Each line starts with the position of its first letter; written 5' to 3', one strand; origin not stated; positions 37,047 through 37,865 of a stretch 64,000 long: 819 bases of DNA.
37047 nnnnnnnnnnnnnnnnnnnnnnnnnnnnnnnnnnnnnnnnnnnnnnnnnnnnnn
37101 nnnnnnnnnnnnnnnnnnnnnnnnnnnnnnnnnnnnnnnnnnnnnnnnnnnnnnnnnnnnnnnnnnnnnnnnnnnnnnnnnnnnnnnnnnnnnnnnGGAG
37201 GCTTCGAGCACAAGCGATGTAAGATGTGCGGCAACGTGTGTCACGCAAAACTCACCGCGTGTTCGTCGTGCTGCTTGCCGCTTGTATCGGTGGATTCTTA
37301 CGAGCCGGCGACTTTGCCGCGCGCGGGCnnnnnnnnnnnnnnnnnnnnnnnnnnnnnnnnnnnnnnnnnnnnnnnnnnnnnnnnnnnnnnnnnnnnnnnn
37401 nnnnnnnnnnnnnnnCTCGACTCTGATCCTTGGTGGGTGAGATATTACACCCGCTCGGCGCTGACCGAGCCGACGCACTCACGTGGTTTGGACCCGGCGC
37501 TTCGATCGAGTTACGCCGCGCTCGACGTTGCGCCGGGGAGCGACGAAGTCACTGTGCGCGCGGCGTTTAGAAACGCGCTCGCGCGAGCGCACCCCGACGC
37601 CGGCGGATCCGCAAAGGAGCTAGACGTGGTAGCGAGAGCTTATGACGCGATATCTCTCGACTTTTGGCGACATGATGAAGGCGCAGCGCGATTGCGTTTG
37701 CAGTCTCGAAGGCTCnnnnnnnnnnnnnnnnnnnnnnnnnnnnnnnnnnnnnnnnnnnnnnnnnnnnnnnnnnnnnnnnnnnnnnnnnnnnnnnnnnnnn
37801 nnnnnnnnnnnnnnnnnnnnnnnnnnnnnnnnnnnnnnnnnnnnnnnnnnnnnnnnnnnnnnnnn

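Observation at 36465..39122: Unusual TPR + J-domain + GlcNAc-transferase-like fusion, an O-GlcNAc-transferase-like architecture built from a different GT family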

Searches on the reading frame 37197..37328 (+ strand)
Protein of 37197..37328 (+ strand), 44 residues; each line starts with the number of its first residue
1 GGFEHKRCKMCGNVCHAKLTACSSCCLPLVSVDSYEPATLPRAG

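Call 85: search_solved_structures(query=A7, max_evalue=10, show_alignments=2)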
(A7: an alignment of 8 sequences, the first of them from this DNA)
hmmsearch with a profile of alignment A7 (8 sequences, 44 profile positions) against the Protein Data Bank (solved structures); distinct sequences matched with E-value up to 10: 33.
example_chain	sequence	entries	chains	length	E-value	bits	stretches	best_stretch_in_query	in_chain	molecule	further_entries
6jde_B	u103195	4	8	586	0.0034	20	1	4-39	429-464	Putative DNA repair helicase RadD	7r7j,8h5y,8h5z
7pxp_A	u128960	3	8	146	0.0039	19.8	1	8-26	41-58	Benzoylsuccinyl-CoA thiolase subunit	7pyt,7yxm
4v3p_Ll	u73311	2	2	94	0.12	15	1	4-29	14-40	Ribosomal protein L37 | 60S ribosomal protein L37E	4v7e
2k1p_A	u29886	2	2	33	0.13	15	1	8-29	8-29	Zinc finger Ran-binding domain-containing protein 2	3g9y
4v7h_BY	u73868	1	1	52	0.16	14.7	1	6-36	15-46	60S ribosomal protein L37(A)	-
8ip8_UA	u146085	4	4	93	0.23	14.1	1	4-29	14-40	60S ribosomal protein eL37 | Ribosomal protein L37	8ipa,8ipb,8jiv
9l94_S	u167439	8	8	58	0.27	13.9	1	4-28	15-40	Large ribosomal subunit protein eL37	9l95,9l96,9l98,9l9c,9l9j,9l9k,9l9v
6tb3_AF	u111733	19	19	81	0.28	13.9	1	6-36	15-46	60S ribosomal protein L37-A | Large ribosomal subunit protein eL37A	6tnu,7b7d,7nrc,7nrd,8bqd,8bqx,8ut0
6i7o_AF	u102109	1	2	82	0.29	13.8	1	6-36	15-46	60S ribosomal protein L37-A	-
1ffk_X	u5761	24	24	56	0.3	13.8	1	3-28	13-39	RIBOSOMAL PROTEIN L37E | 50S ribosomal protein L37e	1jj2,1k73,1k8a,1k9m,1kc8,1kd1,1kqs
5ndg_O7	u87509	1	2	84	0.31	13.8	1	6-36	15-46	60S ribosomal protein L37-A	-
1s72_1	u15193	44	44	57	0.31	13.7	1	3-28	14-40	50S ribosomal protein L37e | RPL37E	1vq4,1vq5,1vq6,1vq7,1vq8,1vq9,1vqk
6t4q_Lj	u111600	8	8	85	0.31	13.7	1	6-36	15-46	60S ribosomal protein L37-A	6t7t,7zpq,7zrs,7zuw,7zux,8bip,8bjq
6woo_j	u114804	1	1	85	0.31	13.7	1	6-36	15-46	eL37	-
8bn3_O7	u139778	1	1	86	0.32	13.7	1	6-36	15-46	Large ribosomal subunit protein eL37A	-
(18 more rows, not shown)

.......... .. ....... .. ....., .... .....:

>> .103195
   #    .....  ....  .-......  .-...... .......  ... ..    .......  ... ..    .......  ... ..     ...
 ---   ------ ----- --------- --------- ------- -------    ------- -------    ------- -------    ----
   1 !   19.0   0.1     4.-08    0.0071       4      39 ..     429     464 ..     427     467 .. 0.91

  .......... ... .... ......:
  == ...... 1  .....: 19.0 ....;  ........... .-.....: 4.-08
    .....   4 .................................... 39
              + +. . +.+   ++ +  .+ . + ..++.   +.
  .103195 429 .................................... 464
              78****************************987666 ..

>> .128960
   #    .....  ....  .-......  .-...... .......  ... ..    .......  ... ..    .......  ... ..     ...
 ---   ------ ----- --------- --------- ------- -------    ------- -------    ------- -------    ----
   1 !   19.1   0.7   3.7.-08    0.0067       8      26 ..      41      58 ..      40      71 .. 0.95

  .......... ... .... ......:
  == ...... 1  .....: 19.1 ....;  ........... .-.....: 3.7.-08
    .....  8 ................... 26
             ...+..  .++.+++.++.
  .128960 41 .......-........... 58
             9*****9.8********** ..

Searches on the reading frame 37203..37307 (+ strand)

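Call 71: search_protein_families(library=pfam, proteins=[window:37203-37307:+], max_evalue=10)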
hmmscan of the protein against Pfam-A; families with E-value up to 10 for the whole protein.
seq(35 aa): 2 families
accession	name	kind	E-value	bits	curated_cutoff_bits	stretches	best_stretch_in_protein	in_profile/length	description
PF01907.25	Ribosomal_L37e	-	0.13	12.8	27.6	1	3-30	15-43/53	Ribosomal protein L37e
PF11077.13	DUF2616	-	0.6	10.3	25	1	4-30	51-78/171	Protein of unknown function (DUF2616)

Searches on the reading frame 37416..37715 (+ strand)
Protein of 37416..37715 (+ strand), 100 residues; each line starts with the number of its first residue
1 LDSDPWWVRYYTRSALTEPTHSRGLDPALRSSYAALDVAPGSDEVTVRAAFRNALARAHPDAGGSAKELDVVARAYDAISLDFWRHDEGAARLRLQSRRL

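Call 23: search_solved_structures(query=A2, max_evalue=1, show_alignments=2)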
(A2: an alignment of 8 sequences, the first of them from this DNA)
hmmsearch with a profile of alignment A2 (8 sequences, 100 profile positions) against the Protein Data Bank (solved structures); distinct sequences matched with E-value up to 1: 78 (the best 60 are shown).
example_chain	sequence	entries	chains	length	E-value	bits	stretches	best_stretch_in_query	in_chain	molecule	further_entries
5vso_A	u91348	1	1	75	1.5e-06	31.4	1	32-79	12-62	Yeast dnaJ protein 1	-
1bqz_A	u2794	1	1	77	5.6e-06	29.6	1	30-81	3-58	DNAJ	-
6d6x_A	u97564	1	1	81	7.5e-06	29.2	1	32-80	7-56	Type II HSP40 co-chaperone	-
8eod_A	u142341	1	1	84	7.7e-06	29.1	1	32-80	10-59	Protein SIS1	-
4rwu_A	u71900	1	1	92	1e-05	28.7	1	32-80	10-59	Protein SIS1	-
1hdj_A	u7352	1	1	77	1.1e-05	28.6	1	31-80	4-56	HUMAN HSP40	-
5nro_B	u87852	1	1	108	1.2e-05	28.5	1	30-81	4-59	Chaperone protein DnaJ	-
1bq0_A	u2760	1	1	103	1.3e-05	28.5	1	30-81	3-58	DNAJ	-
2och_A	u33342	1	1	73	1.3e-05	28.4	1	32-85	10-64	Hypothetical protein dnj-12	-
1xbl_A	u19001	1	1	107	1.4e-05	28.3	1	30-81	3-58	DNAJ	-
2ctr_A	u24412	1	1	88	2.7e-05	27.4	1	31-82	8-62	DnaJ homolog subfamily B member 9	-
6z5n_A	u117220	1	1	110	2.7e-05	27.4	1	31-80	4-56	DnaJ homolog subfamily B member 1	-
7zhs_A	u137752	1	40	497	5.4e-05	26.4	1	30-81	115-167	Ubiquitin-like protein SMT3,DnaJ homolog subfamily A member 2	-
2ys8_A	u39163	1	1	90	6.6e-05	26.1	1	30-82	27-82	Rab-related GTP-binding protein RabJ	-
2lo1_A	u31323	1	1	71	8.8e-05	25.7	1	32-82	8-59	DnaJ homolog subfamily A member 1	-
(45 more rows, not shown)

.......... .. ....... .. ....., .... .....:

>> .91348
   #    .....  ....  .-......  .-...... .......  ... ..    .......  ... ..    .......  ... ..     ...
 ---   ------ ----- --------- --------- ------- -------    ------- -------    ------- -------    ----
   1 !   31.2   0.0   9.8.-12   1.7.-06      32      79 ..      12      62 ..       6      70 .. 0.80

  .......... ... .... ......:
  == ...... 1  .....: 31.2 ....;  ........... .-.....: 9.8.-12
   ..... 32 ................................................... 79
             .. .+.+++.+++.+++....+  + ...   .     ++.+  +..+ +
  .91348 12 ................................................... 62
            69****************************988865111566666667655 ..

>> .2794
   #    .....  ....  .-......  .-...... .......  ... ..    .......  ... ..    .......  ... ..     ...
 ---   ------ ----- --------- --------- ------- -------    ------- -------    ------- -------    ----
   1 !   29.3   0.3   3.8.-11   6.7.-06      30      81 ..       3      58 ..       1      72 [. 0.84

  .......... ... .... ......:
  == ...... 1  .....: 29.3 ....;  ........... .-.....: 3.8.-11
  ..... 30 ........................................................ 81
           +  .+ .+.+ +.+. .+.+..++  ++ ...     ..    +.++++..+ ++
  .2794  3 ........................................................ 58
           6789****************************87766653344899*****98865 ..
